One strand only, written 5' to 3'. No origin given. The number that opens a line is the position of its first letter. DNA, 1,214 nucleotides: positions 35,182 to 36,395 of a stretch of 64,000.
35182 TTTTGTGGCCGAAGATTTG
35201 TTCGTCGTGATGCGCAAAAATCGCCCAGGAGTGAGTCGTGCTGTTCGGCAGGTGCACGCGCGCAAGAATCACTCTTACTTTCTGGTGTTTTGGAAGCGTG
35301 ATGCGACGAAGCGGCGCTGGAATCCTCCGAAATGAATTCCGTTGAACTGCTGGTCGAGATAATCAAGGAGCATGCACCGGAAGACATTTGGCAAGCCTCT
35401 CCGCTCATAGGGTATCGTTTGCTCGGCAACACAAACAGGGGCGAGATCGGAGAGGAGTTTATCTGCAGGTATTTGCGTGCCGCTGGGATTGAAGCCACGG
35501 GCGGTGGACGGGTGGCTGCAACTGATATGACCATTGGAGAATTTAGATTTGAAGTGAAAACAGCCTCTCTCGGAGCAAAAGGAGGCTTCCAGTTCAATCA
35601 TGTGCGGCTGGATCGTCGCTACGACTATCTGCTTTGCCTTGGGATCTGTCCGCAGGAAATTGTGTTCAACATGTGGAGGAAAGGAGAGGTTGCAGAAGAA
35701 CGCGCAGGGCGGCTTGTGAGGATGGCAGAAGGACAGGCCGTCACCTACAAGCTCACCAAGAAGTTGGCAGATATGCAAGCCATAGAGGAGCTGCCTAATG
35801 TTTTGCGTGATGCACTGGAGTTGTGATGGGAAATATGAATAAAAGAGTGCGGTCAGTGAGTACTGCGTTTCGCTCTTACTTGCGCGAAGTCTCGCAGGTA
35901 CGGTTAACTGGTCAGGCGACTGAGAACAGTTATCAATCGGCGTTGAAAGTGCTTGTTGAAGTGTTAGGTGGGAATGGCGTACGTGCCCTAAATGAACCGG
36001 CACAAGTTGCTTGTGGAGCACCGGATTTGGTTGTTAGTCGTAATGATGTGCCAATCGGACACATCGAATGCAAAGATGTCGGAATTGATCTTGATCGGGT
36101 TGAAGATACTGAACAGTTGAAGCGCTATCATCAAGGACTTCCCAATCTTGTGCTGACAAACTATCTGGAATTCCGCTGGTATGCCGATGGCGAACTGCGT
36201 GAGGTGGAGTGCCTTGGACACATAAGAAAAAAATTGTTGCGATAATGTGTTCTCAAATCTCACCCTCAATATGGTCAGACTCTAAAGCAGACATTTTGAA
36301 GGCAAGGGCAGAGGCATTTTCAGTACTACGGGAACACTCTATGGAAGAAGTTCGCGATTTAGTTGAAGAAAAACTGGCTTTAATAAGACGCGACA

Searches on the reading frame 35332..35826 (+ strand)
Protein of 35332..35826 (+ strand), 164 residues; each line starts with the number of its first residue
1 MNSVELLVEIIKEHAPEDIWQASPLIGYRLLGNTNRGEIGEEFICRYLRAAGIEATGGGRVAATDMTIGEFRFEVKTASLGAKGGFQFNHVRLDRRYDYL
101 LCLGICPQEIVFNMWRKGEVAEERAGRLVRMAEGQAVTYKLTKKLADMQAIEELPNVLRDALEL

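Call 3: search_protein_families(library=pfam, proteins=[window:35332-35826:+], max_evalue=1)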
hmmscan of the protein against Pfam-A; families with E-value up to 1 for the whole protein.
window:35332-35826:+ (164 aa): 0 families

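Call 4: search_protein_families(library=ncbifam, proteins=[window:35332-35826:+], max_evalue=1)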
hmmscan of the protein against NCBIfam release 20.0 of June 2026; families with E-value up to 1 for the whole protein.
window:35332-35826:+ (164 aa): 0 families

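Call 5: search_protein_families(library=padloc, proteins=[window:35332-35826:+], max_evalue=1)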
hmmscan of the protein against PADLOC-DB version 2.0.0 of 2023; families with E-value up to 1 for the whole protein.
window:35332-35826:+ (164 aa): 2 families
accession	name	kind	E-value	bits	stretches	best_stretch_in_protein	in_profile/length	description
PDLC03498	REase_II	-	6.6e-13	46.9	1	36-163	39-180/182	Type II restriction enzyme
PDLC03515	REase_II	-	2.2e-12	45.1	1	17-118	30-129/186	Type II restriction enzyme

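Call 8: search_solved_structures(query=window:35332-35826:+, max_evalue=10, show_alignments=2)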
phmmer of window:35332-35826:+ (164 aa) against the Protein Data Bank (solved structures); distinct sequences matched with E-value up to 10: 0.

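Call 20: find_homologous_proteins(query=window:35332-35826:+)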
Query window:35332-35826:+ (164 aa): 1233 proteins with E <= 0.001 among 1309 candidates; the best 120 are listed.
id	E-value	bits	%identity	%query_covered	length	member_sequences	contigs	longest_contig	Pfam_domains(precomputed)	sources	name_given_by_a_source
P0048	1.5e-103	361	100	100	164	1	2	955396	-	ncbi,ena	-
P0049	5.3e-85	301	84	99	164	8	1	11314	-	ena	-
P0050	1.1e-84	300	82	99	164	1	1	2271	-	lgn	-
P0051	4.5e-84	298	81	100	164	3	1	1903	-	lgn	-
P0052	7.2e-84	297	82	100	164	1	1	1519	-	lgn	-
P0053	3.1e-82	292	80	99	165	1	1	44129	-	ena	-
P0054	1.1e-81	290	80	100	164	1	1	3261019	-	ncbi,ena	-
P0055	1.3e-81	290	81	99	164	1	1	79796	-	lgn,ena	-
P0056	2.8e-81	289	79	100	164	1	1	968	-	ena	-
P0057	6.6e-81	288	80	100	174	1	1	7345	-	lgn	-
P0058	1.1e-80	287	81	99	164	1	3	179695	-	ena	-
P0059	3.2e-80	286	77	100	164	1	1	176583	-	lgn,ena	-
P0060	6.1e-80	285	81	99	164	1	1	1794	-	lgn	-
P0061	7.0e-80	284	80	100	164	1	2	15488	-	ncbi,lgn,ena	-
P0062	2.9e-79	282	80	99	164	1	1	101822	-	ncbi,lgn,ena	-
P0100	6.9e-75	268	75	99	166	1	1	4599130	-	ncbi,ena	-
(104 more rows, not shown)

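Call 22: find_encoding_contigs(protein=P0054, flank=6000, max_places=2)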
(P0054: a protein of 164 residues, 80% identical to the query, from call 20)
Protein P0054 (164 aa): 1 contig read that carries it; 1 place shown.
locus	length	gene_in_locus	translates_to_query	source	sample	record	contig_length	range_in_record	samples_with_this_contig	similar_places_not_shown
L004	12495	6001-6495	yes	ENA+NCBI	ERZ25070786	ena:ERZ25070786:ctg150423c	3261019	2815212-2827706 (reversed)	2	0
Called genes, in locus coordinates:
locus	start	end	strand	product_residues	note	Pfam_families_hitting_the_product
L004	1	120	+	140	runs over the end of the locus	PF00334:NDK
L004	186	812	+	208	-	PF01728:FtsJ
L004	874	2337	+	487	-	PF00478:IMPDH, PF00571:CBS, PF03060:NMO (weak)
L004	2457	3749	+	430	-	-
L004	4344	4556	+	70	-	-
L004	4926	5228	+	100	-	PF00589:Phage_integrase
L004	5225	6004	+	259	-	PF01555:N6_N4_Mtase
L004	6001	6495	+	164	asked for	-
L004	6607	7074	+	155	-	PF13193:AMP-binding_C (weak)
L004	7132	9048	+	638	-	PF00912:Transgly, PF00905:Transpeptidase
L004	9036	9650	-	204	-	PF01863:YgjP-like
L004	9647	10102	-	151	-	PF04314:LpqE-like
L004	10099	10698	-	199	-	PF02630:SCO1-SenC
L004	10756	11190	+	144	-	PF12796:Ank_2, PF13857:Ank_5 (faint), PF00023:Ank, PF13606:Ank_3 (weak), PF13637:Ank_4 (weak)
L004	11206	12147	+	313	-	PF03186:CobD_Cbib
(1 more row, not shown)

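Call 23: find_encoding_contigs(protein=P0100, flank=6000, max_places=2)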
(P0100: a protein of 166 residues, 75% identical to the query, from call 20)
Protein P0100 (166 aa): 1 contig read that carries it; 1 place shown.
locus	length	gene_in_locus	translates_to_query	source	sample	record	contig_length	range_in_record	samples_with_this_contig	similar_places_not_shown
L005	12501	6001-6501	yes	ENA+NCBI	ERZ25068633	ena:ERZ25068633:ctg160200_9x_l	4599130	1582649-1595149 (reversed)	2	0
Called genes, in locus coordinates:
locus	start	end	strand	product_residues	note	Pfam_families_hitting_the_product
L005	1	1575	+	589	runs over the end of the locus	PF07690:MFS_1 (faint), PF11700:ATG22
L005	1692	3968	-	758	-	PF20656:MS_N, PF01274:MS_TIM-barrel, PF20659:MS_C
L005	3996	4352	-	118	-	PF13650:Asp_protease_2 (weak), PF13975:gag-asp_proteas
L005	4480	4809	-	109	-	-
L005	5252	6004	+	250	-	PF01555:N6_N4_Mtase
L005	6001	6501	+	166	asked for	-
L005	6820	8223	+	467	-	-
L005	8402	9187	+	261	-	PF02086:MethyltransfD12 (weak)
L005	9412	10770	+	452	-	PF07690:MFS_1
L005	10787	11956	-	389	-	PF00296:Bac_luciferase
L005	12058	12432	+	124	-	-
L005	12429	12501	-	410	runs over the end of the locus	PF01773:Nucleos_tra2_N, PF07670:Gate, PF07662:Nucleos_tra2_C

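Call 32: search_protein_families(library=phrogs, proteins=[window:35332-35826:+], max_evalue=0.1)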
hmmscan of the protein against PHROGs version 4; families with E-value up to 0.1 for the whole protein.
window:35332-35826:+ (164 aa): 1 family
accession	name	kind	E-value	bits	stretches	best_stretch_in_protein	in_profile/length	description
phrog_6927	-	unknown function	7.2e-09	36.7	1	13-117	17-131/179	-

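Call 40: find_related_loci(query=window:35332-35823:+, collection=genome_contigs, flank=6000)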
Query window:35332-35823:+ (164 aa) in genome_contigs; peptide patterns used: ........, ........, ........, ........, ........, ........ (x = any residue, [..] = any of these).
162 stretches matched a pattern; 54 encode a relative of the query (tblastn E <= 1e-3); 54 distinct loci.
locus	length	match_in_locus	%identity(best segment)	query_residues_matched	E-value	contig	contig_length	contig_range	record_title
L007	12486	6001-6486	82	1-162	1e-87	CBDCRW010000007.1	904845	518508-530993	MAG: Alphaproteobacteria bacterium isolate 17552401-cd1b-4c46-aa27-bcf66b51cbf9 genome assembly, contig: contig_7, whole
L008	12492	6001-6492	80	1-164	4e-87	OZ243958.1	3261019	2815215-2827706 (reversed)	MAG: Alphaproteobacteria bacterium isolate 2e7a10f6-f36c-43d1-a3df-2601a6acf5df genome assembly, chromosome: 1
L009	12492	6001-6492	77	1-164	7e-86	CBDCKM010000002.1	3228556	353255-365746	MAG: Alphaproteobacteria bacterium isolate 732f53db-b4c4-4b46-9338-22fac07a22bb genome assembly, contig: contig_2, whole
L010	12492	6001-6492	77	1-164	3e-83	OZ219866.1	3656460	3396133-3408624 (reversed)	MAG: Alphaproteobacteria bacterium isolate 558767b7-c9c4-4971-8057-2abcdc083aa7 genome assembly, chromosome: 2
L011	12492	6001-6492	76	1-164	3e-82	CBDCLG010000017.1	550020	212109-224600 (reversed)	MAG: Caldilineaceae bacterium isolate 0ff925dc-6b74-4446-9203-77b5ed868497 genome assembly, contig: contig_17, whole gen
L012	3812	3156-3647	74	1-164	1e-81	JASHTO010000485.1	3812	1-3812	MAG: Terriglobia bacterium isolate JOPF155 JOPF_AWAY_contig_947952, whole genome shotgun sequence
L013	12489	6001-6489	75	1-163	3e-81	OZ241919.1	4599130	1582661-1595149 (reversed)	MAG: Dehalococcoidia bacterium isolate 6c1ee286-a86d-453a-9dbe-4da6ae1069d1 genome assembly, chromosome: 1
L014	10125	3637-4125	75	1-163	4e-81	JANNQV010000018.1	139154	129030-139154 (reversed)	MAG: Armatimonadota bacterium isolate SOY_31_metabat_409 SOY_31_k141_3027877, whole genome shotgun sequence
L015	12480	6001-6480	76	1-160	6e-81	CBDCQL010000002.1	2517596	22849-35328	MAG: Phototrophicaceae bacterium isolate cf89f2ee-65f1-4a5d-b988-dea318bddfdf genome assembly, contig: contig_2, whole g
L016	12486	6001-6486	75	1-162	4e-80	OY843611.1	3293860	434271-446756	MAG: Dehalococcoidia bacterium isolate 0645ce6a-a204-477d-b04f-0f5024184dab genome assembly, chromosome: 1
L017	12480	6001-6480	71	1-160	2e-79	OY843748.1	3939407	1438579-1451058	MAG: bacterium isolate 9408d56b-0626-48ff-8cc4-40385ffb9045 genome assembly, chromosome: 1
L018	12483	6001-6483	73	1-161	2e-79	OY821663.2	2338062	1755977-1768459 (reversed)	MAG: Dehalococcoidia bacterium isolate 04ec0ed8-798b-4585-a8de-e3c995a4e665 genome assembly, chromosome: 1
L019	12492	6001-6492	73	1-164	1e-79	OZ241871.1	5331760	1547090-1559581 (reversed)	MAG: Caldilineaceae bacterium isolate ea08df4b-e095-422e-90d1-681d82f9c982 genome assembly, chromosome: 1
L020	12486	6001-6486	75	1-162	1e-79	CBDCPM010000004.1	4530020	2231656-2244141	MAG: Dehalococcoidia bacterium isolate e106aa75-8e7b-471b-8364-be862cd00600 genome assembly, contig: contig_4, whole gen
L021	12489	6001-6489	72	1-163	4e-79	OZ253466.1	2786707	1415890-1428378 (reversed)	MAG: Dehalococcoidia bacterium isolate 7f7fcc17-106b-4c1d-a8d7-7cf201ad70ef genome assembly, chromosome: 1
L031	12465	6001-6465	75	1-155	2e-77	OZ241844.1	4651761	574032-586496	MAG: Gammaproteobacteria bacterium isolate b2f91a66-62b5-4ede-8c01-8c7eaef895eb genome assembly, chromosome: 1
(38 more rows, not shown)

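Call 47: search_solved_structures(query=A2, max_evalue=10, show_alignments=2)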
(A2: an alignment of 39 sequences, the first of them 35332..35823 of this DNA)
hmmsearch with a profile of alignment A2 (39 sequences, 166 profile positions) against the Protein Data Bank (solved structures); distinct sequences matched with E-value up to 10: 3.
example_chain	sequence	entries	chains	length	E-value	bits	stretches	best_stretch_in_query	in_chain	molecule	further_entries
2wmy_A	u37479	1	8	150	0.6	13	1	31-103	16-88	PUTATIVE ACID PHOSPHATASE WZB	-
8i9v_Cb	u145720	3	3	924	0.71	12.8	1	103-161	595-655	ATP-dependent RNA helicase DBP10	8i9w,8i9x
2wja_A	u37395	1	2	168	1.4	11.9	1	31-103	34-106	PUTATIVE ACID PHOSPHATASE WZB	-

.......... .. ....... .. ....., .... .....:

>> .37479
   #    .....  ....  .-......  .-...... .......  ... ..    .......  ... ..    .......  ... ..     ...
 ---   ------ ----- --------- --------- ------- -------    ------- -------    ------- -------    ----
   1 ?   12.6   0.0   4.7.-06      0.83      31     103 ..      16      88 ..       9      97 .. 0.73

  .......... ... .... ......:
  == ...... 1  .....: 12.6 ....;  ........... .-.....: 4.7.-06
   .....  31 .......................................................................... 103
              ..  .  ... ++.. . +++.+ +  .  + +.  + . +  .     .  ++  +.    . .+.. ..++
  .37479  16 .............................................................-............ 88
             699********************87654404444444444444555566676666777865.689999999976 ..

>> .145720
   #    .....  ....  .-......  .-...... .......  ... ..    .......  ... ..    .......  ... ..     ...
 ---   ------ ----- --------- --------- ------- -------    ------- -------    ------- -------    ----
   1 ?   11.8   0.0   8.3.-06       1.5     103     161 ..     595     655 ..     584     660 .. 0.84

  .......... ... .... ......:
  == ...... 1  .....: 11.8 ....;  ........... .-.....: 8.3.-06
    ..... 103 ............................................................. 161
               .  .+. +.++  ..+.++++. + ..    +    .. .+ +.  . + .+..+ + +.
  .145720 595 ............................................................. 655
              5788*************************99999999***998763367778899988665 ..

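Call 52: find_encoding_contigs(protein=P0314, flank=10000, max_places=3)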
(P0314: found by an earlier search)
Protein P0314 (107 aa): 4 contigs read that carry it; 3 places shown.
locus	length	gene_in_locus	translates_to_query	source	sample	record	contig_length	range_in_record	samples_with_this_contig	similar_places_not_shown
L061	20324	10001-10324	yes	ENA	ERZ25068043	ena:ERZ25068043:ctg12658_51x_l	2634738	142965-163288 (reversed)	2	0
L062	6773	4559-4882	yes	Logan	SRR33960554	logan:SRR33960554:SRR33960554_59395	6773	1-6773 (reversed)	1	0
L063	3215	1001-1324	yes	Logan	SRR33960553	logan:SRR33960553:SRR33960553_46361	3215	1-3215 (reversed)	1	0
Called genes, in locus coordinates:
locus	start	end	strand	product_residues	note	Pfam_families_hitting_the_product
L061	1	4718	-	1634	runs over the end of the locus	PF13156:Mrr_cat_2, PF00270:DEAD (weak), PF04851:ResIII, PF00271:Helicase_C (weak), PF22240:ISP_coupler, PF02384:N6_Mtase, PF07669:Eco57I (weak), PF18135:Type_ISP_C, +1 more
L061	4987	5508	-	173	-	PF13098:Thioredoxin_2 (weak), PF00578:AhpC-TSA, PF08534:Redoxin, PF00085:Thioredoxin (weak), PF13905:Thioredoxin_8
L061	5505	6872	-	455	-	PF03150:CCP_MauG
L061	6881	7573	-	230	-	PF02630:SCO1-SenC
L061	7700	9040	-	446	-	PF05694:SBP56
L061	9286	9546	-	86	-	-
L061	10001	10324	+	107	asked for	PF01521:Fe-S_biosyn (weak)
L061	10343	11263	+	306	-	PF07730:HisKA_3, PF02518:HATPase_c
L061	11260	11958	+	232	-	PF00072:Response_reg, PF04545:Sigma70_r4 (weak), PF08281:Sigma70_r4_2, PF00196:GerE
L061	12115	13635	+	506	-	PF07396:Porin_O_P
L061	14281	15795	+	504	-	PF07396:Porin_O_P, PF13609:Porin_4 (faint)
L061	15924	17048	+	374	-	PF07396:Porin_O_P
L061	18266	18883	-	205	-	PF04279:IspA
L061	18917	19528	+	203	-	PF01300:Sua5_yciO_yrdC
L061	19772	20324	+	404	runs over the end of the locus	PF00579:tRNA-synt_1b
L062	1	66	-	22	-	?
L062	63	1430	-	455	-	PF03150:CCP_MauG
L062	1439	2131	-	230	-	PF02630:SCO1-SenC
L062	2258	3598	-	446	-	PF05694:SBP56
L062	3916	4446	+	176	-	PF00929:RNase_T, PF16473:Rv2179c-like (weak)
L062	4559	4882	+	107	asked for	PF01521:Fe-S_biosyn (weak)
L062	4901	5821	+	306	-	PF07730:HisKA_3, PF02518:HATPase_c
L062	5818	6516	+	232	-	PF00072:Response_reg, PF04545:Sigma70_r4 (weak), PF08281:Sigma70_r4_2, PF00196:GerE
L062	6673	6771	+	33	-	?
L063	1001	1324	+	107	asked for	PF01521:Fe-S_biosyn (weak)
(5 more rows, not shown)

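Call 53: predict_structure(alignment_id=A2)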
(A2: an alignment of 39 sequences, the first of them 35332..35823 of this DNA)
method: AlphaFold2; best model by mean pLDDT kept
length: 164 residues; sequences in the alignment: 39
mean_pLDDT: 88.9   pTM: 0.85
mean pLDDT of the five models: 88.9, 88.6, 88.1, 88.0, 85.8
residues with pLDDT >= 90: 109; 70-90: 43; 50-70: 8; < 50: 4
segments of 3 or more residues with pLDDT < 50: 61-64
pLDDT, mean of each block of 10 residues (from residue 1): 90 85 82 86 94 80 71 93 92 92 94 97 93 80 96 96 89
secondary structure, 60 per line:
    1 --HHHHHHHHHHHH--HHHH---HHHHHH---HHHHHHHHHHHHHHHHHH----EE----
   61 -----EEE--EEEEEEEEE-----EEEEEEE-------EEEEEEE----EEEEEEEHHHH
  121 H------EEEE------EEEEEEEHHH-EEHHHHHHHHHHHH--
elements in order: H3-14 H17-20 H24-29 H33-50 E66-68 E71-79 E85-91 E99-105 E110-116 H117-121 E128-131 E138-144 H151-162

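Call 71: search_protein_families(library=pfam, proteins=[L031:4287-5279:+, L062:3916-4443:+], max_evalue=0.01)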
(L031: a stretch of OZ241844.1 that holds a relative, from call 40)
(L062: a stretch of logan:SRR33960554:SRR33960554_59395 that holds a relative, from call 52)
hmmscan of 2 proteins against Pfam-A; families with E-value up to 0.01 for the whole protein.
L031:4287-5279:+ (331 aa): 2 families
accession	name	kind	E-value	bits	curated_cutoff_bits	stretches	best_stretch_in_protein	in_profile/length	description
PF12762.13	DDE_Tnp_IS1595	-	4.5e-39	134.3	27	1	144-291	3-153/153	ISXO2-like transposase domain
PF12760.12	Zn_ribbon_IS1595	-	4.1e-09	36.7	25.4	1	24-70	1-45/46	Transposase zinc-ribbon domain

L062:3916-4443:+ (176 aa): 2 families
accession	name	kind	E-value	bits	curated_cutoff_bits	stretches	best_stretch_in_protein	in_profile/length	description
PF00929.31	RNase_T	-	1.6e-18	68.3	24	1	6-157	2-163/164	Exonuclease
PF16473.11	Rv2179c-like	-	2.3e-07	31.1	27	1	6-159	4-174/177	3'-5' exoribonuclease Rv2179c-like domain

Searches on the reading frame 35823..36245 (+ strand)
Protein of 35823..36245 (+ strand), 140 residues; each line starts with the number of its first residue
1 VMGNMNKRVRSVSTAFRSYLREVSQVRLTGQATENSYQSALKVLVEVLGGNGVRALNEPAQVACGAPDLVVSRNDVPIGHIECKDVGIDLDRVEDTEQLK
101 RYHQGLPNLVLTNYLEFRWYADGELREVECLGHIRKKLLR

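Call 3: search_protein_families(library=pfam, proteins=[window:35823-36245:+], max_evalue=1)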
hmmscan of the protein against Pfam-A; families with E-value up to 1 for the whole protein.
window:35823-36245:+ (140 aa): 2 families
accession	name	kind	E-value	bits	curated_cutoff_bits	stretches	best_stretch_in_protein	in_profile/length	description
PF04313.20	HSDR_N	-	0.00016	22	25.1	1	66-122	127-192/198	Type I restriction enzyme R protein N terminus (HSDR_N)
PF25754.1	Gp11_C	-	0.16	12.7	27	0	42-91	14-65/78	Phage Mu Gp11 C-terminal domain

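Call 4: search_protein_families(library=ncbifam, proteins=[window:35823-36245:+], max_evalue=1)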
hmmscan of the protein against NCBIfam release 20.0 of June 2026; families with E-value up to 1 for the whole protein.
window:35823-36245:+ (140 aa): 1 family
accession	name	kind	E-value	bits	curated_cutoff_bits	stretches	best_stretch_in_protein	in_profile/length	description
TIGR00348.1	hsdR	subfamily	0.19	10.1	284.55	1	64-109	121-166/674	HsdR family type I site-specific deoxyribonuclease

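Call 5: search_protein_families(library=padloc, proteins=[window:35823-36245:+], max_evalue=1)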
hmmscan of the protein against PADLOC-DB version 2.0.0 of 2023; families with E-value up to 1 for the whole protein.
window:35823-36245:+ (140 aa): 2 families
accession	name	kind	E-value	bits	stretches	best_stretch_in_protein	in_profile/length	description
PDLC03610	REase_MTase_IIG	-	2.1e-25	87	1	17-125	3-113/1096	Type IIG restriction enzyme-methyltransferase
PDLC03631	REase_MTase_IIG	-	4e-09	32.9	1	18-126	6-124/1086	Type IIG restriction enzyme-methyltransferase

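Call 7: search_solved_structures(query=window:35823-36245:+, max_evalue=1, show_alignments=2)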
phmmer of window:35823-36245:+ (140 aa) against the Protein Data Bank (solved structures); distinct sequences matched with E-value up to 1: 0.

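Call 32: search_protein_families(library=phrogs, proteins=[window:35823-36245:+], max_evalue=0.1)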
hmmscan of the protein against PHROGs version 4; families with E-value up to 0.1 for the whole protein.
window:35823-36245:+ (140 aa): 1 family
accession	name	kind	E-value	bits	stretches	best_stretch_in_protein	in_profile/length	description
phrog_4225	-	DNA, RNA and nucleotide metabolism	0.0021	18.1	1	68-122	67-121/357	endonuclease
